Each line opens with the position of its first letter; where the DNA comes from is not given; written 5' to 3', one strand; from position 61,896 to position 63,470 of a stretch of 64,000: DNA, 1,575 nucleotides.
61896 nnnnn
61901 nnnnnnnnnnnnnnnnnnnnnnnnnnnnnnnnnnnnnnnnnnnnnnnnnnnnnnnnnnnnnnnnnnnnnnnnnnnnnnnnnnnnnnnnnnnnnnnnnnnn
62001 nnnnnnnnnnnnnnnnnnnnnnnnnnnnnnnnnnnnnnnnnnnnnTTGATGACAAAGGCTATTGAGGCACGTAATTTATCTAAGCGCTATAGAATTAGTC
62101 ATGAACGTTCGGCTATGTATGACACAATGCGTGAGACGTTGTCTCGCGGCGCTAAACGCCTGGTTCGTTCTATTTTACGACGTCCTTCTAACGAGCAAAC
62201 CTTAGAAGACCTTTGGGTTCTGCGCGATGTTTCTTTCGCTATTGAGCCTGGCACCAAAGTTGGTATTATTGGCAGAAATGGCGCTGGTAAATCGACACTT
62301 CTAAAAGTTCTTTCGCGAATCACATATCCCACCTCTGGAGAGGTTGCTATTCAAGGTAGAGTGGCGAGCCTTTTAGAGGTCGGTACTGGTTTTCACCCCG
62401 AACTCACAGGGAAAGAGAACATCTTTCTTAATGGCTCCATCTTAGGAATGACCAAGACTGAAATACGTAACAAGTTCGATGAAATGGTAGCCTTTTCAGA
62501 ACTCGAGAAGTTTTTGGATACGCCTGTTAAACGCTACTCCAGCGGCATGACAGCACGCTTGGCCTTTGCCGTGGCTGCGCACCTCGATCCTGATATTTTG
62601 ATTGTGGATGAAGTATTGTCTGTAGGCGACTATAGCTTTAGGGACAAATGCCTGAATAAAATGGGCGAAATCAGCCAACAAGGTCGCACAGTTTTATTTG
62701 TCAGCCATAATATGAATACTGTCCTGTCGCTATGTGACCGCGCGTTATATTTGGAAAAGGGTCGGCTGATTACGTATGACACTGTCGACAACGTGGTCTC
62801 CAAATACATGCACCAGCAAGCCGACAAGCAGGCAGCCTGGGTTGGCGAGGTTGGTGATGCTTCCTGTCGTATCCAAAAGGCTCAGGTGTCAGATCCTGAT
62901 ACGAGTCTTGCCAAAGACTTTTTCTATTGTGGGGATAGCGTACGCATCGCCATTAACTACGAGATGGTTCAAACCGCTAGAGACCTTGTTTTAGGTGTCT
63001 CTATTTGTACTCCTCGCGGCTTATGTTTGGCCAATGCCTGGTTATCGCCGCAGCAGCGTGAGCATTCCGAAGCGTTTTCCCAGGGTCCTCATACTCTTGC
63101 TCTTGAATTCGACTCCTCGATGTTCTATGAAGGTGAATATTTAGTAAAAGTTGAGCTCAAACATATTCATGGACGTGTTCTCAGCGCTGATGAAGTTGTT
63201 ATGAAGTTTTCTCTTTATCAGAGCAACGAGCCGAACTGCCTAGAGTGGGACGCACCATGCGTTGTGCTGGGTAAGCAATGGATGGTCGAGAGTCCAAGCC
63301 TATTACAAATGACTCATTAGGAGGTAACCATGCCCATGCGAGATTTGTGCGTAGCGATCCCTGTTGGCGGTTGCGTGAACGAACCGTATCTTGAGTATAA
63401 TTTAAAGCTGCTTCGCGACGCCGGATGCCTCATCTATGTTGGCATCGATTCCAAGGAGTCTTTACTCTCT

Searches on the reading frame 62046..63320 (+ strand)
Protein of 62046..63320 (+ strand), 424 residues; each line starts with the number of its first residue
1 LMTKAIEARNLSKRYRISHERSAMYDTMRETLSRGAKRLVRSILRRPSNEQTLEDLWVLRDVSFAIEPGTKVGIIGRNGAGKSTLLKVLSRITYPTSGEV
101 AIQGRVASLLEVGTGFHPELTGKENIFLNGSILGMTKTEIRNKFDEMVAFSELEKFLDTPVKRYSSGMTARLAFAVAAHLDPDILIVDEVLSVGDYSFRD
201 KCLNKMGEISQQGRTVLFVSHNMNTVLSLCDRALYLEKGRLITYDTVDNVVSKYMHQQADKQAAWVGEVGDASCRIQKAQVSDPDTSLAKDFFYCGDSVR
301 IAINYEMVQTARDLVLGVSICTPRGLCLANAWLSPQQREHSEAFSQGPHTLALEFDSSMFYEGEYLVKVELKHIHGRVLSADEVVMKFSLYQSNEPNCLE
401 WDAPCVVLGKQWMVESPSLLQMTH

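Call 30: search_protein_families(library=pfam, proteins=[window:62046-63320:+], max_evalue=0.001)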
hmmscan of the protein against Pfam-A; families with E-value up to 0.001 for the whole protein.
window:62046-63320:+ (424 aa): 3 families
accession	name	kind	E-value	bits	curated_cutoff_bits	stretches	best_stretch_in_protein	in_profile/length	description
PF00005.33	ABC_tran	-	1.2e-23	84.7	25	1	59-190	1-135/137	ABC transporter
PF14524.12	Wzt_C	-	3.9e-08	33.8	30.4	1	270-376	6-110/143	Wzt C-terminal domain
PF13304.12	AAA_21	-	2.4e-06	28.3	27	1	73-92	3-22/304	AAA domain, putative AbiEii toxin, Type IV TA system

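Call 83: search_protein_families(library=ncbifam, proteins=[window:62046-63320:+], max_evalue=0.00001)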
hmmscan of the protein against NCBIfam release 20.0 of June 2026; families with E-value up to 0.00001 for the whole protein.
window:62046-63320:+ (424 aa): 180 families (the best 25 are shown)
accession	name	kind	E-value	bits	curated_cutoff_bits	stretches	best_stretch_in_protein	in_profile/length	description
NF010065.0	PRK13545.1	equivalog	3.2e-63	214.2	538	1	57-256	38-236/549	teichoic acids export protein ATP-binding subunit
NF050108.1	galactan_ABC_ATP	equivalog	3.2e-55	187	400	1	55-256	41-242/244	galactan export ABC transporter ATP-binding subunit Wzt/RfbE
NF010066.0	PRK13546.1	equivalog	9.5e-53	179.2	320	1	52-256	33-236/264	teichoic acids export ABC transporter ATP-binding subunit TagH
TIGR01188.1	drrA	subfamily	2e-34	119.3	312.45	1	55-291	5-237/302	daunorubicin resistance ABC transporter, ATP-binding protein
TIGR04521.1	ECF_ATPase_2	equivalog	2.8e-29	102.1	330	2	124-255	104-237/279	energy-coupling factor transporter ATPase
NF010060.0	PRK13537.1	equivalog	1.4e-27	96.5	521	1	50-247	22-230/314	nodulation factor ABC transporter ATP-binding protein NodI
NF033858.1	ABC2_perm_RbbA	equivalog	2.9e-27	95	1050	1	55-279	278-511/909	ribosome-associated ATPase/putative transporter RbbA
NF010059.0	PRK13536.1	equivalog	3.9e-27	94.9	549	1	50-246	50-257/342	nodulation factor ABC transporter ATP-binding protein NodI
TIGR04520.1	ECF_ATPase_1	equivalog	1.6e-26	93.3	315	2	133-253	106-226/269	energy-coupling factor transporter ATPase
TIGR01288.1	nodI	equivalog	2e-25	89.4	424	1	55-251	16-223/303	nodulation factor ABC transporter ATP-binding protein NodI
TIGR01186.1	proV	subfamily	9.4e-25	87.5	326.6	1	59-252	9-219/363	betaine/proline/choline family ABC transporter ATP-binding protein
TIGR03375.1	type_I_sec_LssB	subfamily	1.3e-24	86.5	693.1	2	58-105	482-529/696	type I secretion system permease/ATPase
NF040933.2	ABC_arch_GlcV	equivalog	9.9e-24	83.9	450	1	56-305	19-269/357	glucose ABC transporter ATP-binding protein GlcV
TIGR02314.1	ABC_MetN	equivalog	1.1e-23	83.9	499.7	1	54-261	16-239/343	methionine ABC transporter ATP-binding protein MetN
TIGR01846.1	type_I_sec_HlyB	subfamily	2e-23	82.6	725.55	1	57-253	471-681/694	type I secretion system permease/ATPase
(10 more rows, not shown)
